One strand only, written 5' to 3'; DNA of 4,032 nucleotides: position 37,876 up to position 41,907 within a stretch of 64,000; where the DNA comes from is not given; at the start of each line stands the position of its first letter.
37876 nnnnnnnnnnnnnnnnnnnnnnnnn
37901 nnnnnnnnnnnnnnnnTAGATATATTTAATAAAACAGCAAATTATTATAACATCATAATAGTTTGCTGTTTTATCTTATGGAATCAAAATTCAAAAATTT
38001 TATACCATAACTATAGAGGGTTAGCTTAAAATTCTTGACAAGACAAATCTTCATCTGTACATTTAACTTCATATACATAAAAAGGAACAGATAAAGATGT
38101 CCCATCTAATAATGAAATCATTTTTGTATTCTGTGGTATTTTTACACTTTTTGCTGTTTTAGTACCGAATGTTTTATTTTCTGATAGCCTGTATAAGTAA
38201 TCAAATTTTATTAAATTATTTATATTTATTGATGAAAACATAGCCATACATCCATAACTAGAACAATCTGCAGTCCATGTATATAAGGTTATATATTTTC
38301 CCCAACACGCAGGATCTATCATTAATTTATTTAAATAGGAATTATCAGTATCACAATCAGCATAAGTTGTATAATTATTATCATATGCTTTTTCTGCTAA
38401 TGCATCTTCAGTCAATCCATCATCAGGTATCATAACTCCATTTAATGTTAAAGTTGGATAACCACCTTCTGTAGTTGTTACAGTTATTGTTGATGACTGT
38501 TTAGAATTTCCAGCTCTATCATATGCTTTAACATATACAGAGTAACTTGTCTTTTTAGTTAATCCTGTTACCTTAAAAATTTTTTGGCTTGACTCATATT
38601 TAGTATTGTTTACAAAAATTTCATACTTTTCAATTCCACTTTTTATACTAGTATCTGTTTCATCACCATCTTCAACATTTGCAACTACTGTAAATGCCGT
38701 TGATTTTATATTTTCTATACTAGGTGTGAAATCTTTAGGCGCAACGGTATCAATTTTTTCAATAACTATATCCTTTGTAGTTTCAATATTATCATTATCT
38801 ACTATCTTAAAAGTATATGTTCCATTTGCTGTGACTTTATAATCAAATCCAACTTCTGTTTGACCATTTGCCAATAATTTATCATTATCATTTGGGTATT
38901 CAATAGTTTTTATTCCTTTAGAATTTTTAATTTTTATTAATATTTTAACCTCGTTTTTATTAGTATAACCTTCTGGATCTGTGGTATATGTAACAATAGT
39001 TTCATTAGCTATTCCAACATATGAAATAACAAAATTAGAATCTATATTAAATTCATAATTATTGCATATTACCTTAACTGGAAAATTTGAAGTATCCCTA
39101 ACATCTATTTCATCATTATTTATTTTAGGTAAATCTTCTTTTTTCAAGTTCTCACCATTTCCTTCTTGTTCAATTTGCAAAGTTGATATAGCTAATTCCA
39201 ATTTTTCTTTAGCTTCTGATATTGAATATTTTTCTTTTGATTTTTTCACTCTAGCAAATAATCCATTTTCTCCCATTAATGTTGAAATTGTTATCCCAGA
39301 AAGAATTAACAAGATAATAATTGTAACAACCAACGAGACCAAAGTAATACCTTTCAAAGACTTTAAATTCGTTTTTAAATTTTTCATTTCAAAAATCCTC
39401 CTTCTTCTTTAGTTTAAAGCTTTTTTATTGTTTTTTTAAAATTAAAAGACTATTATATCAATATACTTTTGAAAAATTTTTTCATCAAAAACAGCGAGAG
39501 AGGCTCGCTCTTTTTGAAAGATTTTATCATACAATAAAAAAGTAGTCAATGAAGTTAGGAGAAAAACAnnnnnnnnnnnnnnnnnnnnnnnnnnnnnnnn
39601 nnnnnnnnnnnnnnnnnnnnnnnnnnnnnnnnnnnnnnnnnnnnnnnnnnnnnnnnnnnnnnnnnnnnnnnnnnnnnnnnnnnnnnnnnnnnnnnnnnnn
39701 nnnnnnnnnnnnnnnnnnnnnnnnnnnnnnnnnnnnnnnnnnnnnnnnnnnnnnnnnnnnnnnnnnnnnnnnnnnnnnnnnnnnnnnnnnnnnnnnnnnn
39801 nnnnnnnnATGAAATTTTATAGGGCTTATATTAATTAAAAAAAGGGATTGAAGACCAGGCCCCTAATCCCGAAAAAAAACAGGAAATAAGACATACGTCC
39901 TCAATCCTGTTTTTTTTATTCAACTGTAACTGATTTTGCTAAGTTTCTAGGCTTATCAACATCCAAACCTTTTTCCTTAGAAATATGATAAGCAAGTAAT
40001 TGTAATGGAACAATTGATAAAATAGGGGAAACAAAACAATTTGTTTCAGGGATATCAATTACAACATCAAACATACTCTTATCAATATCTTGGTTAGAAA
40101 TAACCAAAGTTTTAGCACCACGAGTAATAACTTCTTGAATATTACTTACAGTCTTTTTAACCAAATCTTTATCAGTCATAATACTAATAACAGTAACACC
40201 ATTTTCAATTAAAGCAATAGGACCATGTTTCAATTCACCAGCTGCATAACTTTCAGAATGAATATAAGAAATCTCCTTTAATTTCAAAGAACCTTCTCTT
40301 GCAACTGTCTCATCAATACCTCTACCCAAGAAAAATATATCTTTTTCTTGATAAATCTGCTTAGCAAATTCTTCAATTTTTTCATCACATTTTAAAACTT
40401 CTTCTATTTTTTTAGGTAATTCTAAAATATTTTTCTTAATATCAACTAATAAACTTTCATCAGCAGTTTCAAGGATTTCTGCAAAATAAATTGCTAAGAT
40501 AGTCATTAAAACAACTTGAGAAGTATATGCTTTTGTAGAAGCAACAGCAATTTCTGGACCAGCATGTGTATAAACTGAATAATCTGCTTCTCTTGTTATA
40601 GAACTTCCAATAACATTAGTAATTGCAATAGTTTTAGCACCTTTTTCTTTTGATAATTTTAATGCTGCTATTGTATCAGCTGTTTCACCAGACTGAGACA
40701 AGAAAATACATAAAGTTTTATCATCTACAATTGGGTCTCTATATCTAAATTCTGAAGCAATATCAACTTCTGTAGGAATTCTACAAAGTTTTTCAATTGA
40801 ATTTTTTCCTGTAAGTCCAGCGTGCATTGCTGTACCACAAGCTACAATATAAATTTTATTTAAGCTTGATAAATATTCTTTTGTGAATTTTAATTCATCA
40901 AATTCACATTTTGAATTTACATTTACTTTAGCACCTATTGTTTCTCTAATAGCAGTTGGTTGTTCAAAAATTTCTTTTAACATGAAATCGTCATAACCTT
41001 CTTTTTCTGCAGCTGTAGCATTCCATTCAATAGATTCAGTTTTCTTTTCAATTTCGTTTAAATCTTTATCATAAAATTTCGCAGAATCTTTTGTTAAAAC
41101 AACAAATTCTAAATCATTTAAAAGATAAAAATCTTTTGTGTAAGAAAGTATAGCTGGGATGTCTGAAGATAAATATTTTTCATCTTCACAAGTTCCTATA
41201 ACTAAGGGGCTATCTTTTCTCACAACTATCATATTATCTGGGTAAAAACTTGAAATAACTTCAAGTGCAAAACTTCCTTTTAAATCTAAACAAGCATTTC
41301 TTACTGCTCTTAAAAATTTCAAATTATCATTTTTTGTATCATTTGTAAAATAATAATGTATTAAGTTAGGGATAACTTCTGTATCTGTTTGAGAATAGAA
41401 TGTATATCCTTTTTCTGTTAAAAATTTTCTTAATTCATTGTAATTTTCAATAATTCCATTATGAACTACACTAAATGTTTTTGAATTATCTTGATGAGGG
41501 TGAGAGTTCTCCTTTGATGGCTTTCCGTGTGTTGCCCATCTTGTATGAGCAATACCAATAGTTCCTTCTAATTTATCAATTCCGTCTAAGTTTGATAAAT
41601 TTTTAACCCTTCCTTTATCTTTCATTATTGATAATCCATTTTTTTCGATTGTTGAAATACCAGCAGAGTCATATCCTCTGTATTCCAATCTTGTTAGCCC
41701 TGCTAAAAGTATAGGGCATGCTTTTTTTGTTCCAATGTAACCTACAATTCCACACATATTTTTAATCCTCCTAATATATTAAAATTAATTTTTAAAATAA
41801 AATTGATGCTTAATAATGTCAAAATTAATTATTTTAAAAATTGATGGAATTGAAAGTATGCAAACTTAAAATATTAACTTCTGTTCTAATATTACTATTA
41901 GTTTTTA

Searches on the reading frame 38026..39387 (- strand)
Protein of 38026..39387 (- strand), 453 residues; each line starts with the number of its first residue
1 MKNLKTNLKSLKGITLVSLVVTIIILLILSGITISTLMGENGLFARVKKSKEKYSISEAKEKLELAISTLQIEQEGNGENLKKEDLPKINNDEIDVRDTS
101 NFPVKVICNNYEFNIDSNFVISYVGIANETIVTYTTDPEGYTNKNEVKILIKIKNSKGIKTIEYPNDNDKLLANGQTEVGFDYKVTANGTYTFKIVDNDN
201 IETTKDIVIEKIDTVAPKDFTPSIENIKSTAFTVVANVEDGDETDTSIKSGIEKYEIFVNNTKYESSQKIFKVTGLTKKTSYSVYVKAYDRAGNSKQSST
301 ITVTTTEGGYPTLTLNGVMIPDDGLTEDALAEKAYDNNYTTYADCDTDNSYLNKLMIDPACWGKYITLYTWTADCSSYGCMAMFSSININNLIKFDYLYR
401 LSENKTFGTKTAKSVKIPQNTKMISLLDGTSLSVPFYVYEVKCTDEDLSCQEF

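Call 5: search_protein_families(library=pfam, proteins=[window:38026-39387:-], max_evalue=0.01)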
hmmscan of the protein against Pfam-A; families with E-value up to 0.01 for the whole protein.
window:38026-39387:- (453 aa): 2 families
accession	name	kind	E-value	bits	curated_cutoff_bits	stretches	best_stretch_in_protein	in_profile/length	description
PF00041.27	fn3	-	4.5e-05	24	25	1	250-303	27-83/84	Fibronectin type III domain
PF25059.1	FN3_DSCAM-DSCAML_C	-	0.00023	21.9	39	1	259-309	38-85/89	DSCAM/DSCAML C-terminal Fn3-like domain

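Call 22: search_protein_families(library=ncbifam, proteins=[window:38026-39387:-], max_evalue=0.1)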
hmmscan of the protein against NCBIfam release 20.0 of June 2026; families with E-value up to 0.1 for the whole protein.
window:38026-39387:- (453 aa): 4 families
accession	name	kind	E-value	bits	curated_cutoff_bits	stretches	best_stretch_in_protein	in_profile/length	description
NF041611.1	exoglucan_CbhB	equivalog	2.7e-05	22.4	1950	1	212-310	701-795/997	exoglucanase CbhB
NF045522.1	MXAN_2561_fam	equivalog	4.7e-05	23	150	1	211-304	163-257/304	MXAN_2561 family MXYO-CTERM-anchored protein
TIGR01710.1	typeII_sec_gspG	equivalog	0.0023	18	88.85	1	12-76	1-65/134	type II secretion system major pseudopilin GspG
NF047446.1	barrel_OmpL47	domain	0.0076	16.7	40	1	248-304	14-67/68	OmpL47-type beta-barrel domain-containing protein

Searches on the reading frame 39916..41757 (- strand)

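Call 5: search_protein_families(library=pfam, proteins=[window:39916-41757:-], max_evalue=0.01)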
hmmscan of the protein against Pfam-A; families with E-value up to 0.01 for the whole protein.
window:39916-41757:- (613 aa): 5 families
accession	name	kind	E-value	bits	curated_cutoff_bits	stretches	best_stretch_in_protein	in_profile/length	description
PF01380.27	SIS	-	1.3e-51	174.3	25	2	296-423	2-130/131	SIS domain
PF13522.11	GATase_6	-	4e-16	59.7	27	1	63-187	8-118/130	Glutamine amidotransferase domain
PF13537.11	GATase_7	-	1.3e-12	48.2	25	1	80-204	8-122/123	Glutamine amidotransferase domain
PF13580.11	SIS_2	-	0.00097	19.6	27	1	331-380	89-137/138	SIS domain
PF13230.11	GATase_4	-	0.001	18.5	23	1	63-129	69-133/272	Glutamine amidotransferases class-II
